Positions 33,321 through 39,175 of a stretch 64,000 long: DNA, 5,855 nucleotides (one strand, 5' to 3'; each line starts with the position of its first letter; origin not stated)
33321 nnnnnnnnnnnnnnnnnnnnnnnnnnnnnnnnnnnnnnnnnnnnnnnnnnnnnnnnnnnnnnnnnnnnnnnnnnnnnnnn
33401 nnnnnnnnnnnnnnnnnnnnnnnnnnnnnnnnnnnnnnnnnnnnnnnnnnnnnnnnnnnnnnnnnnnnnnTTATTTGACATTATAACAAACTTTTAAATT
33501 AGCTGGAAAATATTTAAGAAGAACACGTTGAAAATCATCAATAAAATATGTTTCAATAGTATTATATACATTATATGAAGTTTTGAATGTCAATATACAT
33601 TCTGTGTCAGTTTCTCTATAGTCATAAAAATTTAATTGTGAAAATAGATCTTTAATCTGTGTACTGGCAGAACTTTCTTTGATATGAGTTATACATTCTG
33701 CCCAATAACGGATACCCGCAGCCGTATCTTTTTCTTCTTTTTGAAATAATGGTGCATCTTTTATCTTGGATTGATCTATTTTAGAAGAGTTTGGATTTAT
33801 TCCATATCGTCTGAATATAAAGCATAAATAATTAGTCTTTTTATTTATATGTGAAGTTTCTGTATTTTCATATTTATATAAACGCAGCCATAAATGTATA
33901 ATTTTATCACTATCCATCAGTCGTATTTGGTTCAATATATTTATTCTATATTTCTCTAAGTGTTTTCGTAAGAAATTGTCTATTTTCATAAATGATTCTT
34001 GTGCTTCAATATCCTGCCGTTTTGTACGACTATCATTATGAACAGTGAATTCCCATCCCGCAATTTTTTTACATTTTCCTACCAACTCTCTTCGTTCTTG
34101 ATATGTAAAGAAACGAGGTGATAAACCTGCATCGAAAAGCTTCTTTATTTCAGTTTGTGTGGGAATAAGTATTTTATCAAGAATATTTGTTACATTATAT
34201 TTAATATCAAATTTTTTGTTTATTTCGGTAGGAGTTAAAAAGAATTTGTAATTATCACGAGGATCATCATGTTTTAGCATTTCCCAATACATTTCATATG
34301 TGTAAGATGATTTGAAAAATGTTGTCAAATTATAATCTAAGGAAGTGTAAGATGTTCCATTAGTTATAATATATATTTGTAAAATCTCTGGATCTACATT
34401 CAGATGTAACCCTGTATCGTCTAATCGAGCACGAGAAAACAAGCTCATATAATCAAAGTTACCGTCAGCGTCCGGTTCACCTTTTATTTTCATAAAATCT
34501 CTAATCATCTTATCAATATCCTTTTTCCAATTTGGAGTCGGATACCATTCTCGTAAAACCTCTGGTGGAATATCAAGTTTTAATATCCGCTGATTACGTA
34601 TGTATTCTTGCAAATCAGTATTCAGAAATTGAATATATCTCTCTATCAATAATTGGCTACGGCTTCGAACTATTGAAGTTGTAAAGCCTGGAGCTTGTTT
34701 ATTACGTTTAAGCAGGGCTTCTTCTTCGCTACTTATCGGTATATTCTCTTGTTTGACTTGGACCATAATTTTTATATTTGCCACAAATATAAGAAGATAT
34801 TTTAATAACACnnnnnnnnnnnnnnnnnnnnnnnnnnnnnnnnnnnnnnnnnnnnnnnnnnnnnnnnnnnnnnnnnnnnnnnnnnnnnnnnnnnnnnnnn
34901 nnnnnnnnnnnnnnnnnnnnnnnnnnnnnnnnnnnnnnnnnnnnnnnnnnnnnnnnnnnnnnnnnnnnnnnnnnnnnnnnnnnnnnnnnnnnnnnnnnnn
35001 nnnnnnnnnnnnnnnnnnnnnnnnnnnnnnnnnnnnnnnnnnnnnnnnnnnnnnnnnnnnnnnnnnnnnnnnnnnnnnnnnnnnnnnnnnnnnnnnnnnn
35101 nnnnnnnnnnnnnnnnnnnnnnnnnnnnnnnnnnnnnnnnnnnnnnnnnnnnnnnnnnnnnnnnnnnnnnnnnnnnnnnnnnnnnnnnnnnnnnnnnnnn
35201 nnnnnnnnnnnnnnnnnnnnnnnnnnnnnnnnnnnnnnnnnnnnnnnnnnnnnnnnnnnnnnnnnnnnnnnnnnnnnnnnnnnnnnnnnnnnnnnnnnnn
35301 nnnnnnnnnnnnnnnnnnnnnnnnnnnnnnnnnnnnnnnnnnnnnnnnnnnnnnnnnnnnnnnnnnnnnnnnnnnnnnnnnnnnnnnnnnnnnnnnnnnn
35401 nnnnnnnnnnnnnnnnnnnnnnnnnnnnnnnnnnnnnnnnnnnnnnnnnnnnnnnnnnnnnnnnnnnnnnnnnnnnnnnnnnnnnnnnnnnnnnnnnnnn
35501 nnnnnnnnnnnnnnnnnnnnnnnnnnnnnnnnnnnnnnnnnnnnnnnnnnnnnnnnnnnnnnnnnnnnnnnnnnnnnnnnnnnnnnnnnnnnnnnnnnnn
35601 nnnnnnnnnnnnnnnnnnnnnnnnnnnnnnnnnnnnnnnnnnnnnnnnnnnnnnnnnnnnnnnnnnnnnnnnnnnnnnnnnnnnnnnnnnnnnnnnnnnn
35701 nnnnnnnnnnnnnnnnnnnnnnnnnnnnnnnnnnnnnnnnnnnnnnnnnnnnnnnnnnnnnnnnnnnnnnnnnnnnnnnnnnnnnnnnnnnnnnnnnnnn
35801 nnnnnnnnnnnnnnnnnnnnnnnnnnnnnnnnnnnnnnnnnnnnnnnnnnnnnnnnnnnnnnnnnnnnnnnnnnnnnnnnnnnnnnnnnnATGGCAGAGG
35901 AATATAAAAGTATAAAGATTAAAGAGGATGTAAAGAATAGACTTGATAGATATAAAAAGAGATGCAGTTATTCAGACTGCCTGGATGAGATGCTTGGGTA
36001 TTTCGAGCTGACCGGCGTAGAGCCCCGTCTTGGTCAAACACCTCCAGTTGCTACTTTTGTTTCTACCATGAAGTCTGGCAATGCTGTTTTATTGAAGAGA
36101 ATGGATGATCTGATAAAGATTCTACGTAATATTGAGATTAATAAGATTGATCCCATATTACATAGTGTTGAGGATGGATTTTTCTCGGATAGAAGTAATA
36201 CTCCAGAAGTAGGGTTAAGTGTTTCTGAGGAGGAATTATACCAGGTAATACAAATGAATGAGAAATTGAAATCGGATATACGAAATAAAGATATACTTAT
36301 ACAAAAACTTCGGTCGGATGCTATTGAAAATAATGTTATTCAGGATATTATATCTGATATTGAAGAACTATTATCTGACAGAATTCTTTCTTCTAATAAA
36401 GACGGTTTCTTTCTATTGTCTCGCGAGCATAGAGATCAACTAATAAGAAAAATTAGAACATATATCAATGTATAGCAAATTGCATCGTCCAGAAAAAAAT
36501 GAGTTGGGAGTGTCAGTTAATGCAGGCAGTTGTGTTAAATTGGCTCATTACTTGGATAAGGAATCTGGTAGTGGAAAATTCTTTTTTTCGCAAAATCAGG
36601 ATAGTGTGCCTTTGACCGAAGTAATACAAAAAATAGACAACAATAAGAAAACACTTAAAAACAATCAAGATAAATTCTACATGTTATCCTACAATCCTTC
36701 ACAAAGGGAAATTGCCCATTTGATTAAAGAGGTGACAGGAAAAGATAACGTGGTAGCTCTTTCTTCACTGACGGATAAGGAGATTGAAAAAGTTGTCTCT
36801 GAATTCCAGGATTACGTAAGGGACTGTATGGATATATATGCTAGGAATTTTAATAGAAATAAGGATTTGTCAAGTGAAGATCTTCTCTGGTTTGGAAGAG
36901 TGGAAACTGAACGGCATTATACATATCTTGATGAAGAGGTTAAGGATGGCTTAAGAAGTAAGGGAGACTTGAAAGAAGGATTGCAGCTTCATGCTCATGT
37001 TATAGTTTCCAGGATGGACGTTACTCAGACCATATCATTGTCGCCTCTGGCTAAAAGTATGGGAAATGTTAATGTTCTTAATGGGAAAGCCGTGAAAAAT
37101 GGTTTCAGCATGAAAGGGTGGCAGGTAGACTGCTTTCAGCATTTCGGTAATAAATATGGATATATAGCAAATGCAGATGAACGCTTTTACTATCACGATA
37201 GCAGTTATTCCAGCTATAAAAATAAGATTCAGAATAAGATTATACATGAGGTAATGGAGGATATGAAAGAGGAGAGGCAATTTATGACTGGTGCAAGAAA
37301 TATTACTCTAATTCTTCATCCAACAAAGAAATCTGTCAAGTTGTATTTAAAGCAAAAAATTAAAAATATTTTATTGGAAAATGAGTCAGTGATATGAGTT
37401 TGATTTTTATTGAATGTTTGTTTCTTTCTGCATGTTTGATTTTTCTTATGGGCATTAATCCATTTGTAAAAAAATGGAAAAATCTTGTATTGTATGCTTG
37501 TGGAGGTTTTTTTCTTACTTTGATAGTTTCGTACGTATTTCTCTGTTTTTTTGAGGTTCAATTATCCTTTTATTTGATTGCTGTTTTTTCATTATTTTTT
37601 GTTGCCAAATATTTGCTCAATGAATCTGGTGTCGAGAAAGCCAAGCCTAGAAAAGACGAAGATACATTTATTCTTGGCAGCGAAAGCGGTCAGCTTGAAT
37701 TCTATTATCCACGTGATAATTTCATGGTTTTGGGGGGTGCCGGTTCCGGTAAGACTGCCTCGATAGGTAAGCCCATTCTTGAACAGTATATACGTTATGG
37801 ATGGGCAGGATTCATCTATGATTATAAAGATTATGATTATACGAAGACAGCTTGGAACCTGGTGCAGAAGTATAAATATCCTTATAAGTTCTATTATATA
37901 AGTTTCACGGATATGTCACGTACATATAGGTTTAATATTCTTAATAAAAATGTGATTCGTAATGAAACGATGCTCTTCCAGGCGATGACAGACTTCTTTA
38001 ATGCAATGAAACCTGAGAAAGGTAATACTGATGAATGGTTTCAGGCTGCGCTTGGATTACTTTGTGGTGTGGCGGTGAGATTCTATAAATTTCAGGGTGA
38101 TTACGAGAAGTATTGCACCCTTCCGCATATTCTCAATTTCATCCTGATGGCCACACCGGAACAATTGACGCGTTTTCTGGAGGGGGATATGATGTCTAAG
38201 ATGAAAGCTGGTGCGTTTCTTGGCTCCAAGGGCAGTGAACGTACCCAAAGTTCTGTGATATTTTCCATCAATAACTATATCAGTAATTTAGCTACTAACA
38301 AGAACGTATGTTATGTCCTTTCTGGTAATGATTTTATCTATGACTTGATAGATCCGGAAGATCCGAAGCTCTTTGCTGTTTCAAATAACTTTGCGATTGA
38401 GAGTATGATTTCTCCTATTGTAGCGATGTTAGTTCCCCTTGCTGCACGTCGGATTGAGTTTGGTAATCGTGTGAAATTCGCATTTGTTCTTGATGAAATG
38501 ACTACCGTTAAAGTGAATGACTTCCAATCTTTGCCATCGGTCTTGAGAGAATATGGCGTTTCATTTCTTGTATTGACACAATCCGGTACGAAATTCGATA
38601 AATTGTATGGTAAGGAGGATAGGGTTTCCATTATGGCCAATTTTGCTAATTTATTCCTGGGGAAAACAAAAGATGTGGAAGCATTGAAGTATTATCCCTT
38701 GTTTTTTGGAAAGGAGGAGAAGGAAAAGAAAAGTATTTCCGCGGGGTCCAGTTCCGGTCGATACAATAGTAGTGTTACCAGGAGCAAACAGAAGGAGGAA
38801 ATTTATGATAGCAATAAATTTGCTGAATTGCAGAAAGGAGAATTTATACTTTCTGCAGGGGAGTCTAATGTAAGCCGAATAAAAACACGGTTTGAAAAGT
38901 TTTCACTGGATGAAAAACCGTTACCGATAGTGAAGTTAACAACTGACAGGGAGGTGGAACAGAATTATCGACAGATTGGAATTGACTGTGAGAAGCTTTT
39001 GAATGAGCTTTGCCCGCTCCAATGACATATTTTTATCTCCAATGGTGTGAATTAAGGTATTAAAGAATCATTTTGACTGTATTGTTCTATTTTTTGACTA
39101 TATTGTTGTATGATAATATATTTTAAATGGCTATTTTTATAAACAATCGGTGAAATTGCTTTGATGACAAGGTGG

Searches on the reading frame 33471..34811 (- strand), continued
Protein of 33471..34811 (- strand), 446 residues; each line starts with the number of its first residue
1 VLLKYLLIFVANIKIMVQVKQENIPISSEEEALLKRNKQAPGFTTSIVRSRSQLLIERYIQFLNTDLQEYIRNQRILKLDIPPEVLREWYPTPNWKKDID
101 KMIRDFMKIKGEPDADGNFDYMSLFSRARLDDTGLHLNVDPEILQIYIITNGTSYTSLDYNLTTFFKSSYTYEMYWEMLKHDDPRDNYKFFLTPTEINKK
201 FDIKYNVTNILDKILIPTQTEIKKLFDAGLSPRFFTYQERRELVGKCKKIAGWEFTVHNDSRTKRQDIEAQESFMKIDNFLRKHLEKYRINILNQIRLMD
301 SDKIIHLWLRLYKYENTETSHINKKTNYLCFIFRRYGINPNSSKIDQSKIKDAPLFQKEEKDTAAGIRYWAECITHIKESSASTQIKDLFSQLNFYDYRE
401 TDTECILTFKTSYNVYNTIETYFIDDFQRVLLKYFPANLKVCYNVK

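Call 80: find_encoding_contigs(protein=P0003, flank=6000, max_places=4)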
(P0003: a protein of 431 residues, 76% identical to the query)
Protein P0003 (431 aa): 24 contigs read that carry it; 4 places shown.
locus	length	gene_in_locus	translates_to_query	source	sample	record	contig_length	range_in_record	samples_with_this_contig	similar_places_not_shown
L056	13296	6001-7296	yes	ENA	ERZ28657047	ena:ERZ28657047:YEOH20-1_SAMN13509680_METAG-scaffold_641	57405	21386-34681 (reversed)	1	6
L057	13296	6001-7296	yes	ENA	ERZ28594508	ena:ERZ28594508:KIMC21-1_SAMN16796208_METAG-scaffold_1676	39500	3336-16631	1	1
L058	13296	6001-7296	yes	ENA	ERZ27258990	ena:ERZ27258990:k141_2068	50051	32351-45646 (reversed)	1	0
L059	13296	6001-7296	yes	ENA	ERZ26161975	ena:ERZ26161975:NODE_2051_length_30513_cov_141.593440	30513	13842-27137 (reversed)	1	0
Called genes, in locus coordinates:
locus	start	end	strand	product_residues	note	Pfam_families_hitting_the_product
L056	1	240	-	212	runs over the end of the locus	PF00239:Resolvase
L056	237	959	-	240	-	PF07751:Abi_2 (weak)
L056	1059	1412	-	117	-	-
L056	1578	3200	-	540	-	PF02534:T4SS-DNA_transf, PF10412:TrwB_AAD_bind, PF12696:TraG-D_C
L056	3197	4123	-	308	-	PF18976:DUF5712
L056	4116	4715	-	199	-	PF27815:C24B10_03 (faint)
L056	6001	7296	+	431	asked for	-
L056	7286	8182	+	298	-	-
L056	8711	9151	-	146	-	-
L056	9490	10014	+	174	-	-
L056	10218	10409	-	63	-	-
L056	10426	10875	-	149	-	PF20600:ExoX-like_C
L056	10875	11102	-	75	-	-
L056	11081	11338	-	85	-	-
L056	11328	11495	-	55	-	-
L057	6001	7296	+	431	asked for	-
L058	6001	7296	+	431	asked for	-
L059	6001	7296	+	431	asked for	-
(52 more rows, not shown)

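Call 82: search_protein_families(library=padloc, max_evalue=0.01, proteins=[window:33471-34766:-])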
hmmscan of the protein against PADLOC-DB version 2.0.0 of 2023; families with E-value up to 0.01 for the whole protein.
window:33471-34766:- (431 aa): 0 families

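Call 85: get_annotated_region(hit=H1, flank=2500)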
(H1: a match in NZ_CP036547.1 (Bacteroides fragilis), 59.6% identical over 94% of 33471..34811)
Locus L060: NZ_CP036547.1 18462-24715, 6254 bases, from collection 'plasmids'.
description: Bacteroides fragilis strain DCMSKEJBY0001B plasmid pBFS01_1, complete sequence
organism: Bacteroides fragilis (NCBI taxid 817)
taxonomy: Bacteria; Bacteroidota; Bacteroidia; Bacteroidales; Bacteroidaceae; Bacteroides; Bacteroides fragilis
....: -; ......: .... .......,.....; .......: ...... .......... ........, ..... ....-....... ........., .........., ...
typing (MOB-suite, as given by PLSDB): mobilizable; relaxase MOBB
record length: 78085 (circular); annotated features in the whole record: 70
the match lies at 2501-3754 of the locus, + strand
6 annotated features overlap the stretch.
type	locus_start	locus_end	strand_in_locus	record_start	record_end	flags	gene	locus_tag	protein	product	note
CDS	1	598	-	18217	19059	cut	-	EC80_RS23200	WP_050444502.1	DUF5712 family protein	-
CDS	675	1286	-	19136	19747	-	-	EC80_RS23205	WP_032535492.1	BfmA/BtgA family mobilization protein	-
CDS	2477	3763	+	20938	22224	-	-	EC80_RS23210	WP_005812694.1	hypothetical protein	-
CDS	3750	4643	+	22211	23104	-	-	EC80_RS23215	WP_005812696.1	hypothetical protein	-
CDS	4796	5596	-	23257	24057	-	-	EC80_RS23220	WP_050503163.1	hypothetical protein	-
CDS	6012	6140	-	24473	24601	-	-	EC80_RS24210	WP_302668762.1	hypothetical protein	-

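Call 88: find_encoding_contigs(protein=P0062, flank=2500, max_places=3)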
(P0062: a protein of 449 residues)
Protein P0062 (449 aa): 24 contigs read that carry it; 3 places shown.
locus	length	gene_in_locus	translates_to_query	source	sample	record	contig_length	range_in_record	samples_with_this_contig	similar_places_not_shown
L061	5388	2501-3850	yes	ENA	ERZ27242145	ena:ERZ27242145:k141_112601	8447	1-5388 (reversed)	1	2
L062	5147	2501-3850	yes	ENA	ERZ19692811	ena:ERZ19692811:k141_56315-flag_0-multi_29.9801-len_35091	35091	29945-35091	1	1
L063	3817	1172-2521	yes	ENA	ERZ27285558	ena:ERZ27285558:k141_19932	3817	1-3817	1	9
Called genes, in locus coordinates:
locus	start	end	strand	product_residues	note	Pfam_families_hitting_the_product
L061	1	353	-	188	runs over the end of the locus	-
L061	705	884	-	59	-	-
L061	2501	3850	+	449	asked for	PF11638:DnaA_N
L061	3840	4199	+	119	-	-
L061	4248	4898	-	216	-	PF12083:DUF3560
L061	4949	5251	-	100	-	-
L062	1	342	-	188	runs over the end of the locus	-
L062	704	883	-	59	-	-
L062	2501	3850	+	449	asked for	PF11638:DnaA_N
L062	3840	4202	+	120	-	-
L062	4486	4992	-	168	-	-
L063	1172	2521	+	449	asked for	PF11638:DnaA_N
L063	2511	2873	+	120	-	-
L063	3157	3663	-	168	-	-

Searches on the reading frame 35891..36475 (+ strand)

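Call 6: search_protein_families(library=pfam, max_evalue=0.1, proteins=[window:35891-36475:+])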
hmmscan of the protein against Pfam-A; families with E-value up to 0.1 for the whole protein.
window:35891-36475:+ (194 aa): 3 families
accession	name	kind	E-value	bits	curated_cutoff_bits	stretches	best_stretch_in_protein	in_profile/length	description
PF02697.20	VAPB_antitox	-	2.9e-05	25.2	27.9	1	6-37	1-33/69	Putative antitoxin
PF07412.17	Geminin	-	0.0015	18.7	22.2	1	116-146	123-153/197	Geminin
PF22564.2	HAAS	-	0.052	14.4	27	0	145-166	13-34/55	HAAS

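Call 7: search_protein_families(library=ncbifam, max_evalue=0.1, proteins=[window:35891-36475:+])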
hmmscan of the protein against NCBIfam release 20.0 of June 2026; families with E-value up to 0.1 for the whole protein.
window:35891-36475:+ (194 aa): 1 family
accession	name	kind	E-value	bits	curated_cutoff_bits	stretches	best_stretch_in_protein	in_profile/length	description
NF041200.1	mob_BfmA_Nterm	domain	8.4e-22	77.2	24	1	5-91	1-79/81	BfmA/BtgA family mobilization protein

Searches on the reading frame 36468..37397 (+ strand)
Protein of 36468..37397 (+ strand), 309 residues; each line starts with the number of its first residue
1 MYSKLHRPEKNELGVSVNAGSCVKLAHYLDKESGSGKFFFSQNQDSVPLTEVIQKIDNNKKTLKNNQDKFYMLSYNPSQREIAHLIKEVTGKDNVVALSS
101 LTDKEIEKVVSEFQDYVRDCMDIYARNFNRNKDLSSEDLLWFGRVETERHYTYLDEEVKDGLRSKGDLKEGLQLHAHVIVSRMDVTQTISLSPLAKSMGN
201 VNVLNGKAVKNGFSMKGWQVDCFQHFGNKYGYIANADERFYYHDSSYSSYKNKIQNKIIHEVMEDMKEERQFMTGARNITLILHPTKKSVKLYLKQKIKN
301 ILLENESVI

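Call 6: search_protein_families(library=pfam, max_evalue=0.1, proteins=[window:36468-37397:+])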
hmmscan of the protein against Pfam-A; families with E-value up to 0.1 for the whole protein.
window:36468-37397:+ (309 aa): 2 families
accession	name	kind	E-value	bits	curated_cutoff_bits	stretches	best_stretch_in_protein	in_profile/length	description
PF18976.5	DUF5712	-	2e-65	221.7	25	1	12-293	8-270/289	Family of unknown function (DUF5712)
PF18273.6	T3RM_EcoP15I_C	-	0.071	13.8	25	1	43-92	12-61/97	Type III R-M EcoP15I C-terminal domain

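Call 7: search_protein_families(library=ncbifam, max_evalue=0.1, proteins=[window:36468-37397:+])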
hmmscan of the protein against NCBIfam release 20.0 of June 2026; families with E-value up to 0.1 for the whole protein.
window:36468-37397:+ (309 aa): 3 families
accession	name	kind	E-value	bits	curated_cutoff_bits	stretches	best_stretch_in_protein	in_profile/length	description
NF041495.1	MobB_relaxase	equivalog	3.5e-53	181.1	200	2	16-160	12-141/267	MobB family relaxase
NF010492.0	PRK13912.1-3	equivalog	0.00018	21.2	297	1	65-180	20-128/178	nuclease NucT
NF038139.1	Reg_Aceta_RamB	equivalog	0.054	12.1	700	1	74-194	62-180/465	acetate metabolism transcriptional regulator RamB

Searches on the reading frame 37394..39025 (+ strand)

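Call 6: search_protein_families(library=pfam, max_evalue=0.1, proteins=[window:37394-39025:+])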
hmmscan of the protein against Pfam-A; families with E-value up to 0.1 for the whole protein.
window:37394-39025:+ (543 aa): 3 families
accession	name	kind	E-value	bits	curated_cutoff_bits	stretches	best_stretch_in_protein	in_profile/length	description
PF02534.20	T4SS-DNA_transf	-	5e-20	72.2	20.1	1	84-468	24-410/468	Type IV secretory system Conjugative DNA transfer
PF10412.15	TrwB_AAD_bind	-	2.3e-18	66.7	20.5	1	195-469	87-356/387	Type IV secretion-system coupling protein DNA-binding domain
PF12696.13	TraG-D_C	-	1.7e-16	60.7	22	1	362-479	2-124/126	TraM recognition site of TraD and TraG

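Call 7: search_protein_families(library=ncbifam, max_evalue=0.1, proteins=[window:37394-39025:+])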
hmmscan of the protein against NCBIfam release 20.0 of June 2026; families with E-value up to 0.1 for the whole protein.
window:37394-39025:+ (543 aa): 5 families
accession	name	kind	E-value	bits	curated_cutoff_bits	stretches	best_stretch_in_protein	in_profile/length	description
NF041326.1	Bacteroid_MobC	subfamily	2.2e-43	148.6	900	1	105-537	197-640/655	conjugal transfer protein MobC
NF045973.1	conju_CD1115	equivalog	1.1e-23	83.8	250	1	108-490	25-424/442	VirD4-like conjugal transfer protein, CD1115 family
TIGR02759.1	TraD_Ftype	equivalog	7.2e-13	48.1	521.35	1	107-503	176-554/566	type IV conjugative transfer system coupling protein TraD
TIGR03743.1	SXT_TraD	subfamily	2.3e-05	23.1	366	1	358-492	484-627/636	conjugative transfer system coupling protein TraD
NF041447.1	TrbC_conju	equivalog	0.00042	18.9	800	1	356-487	425-559/685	F-type conjugative transfer protein TrbC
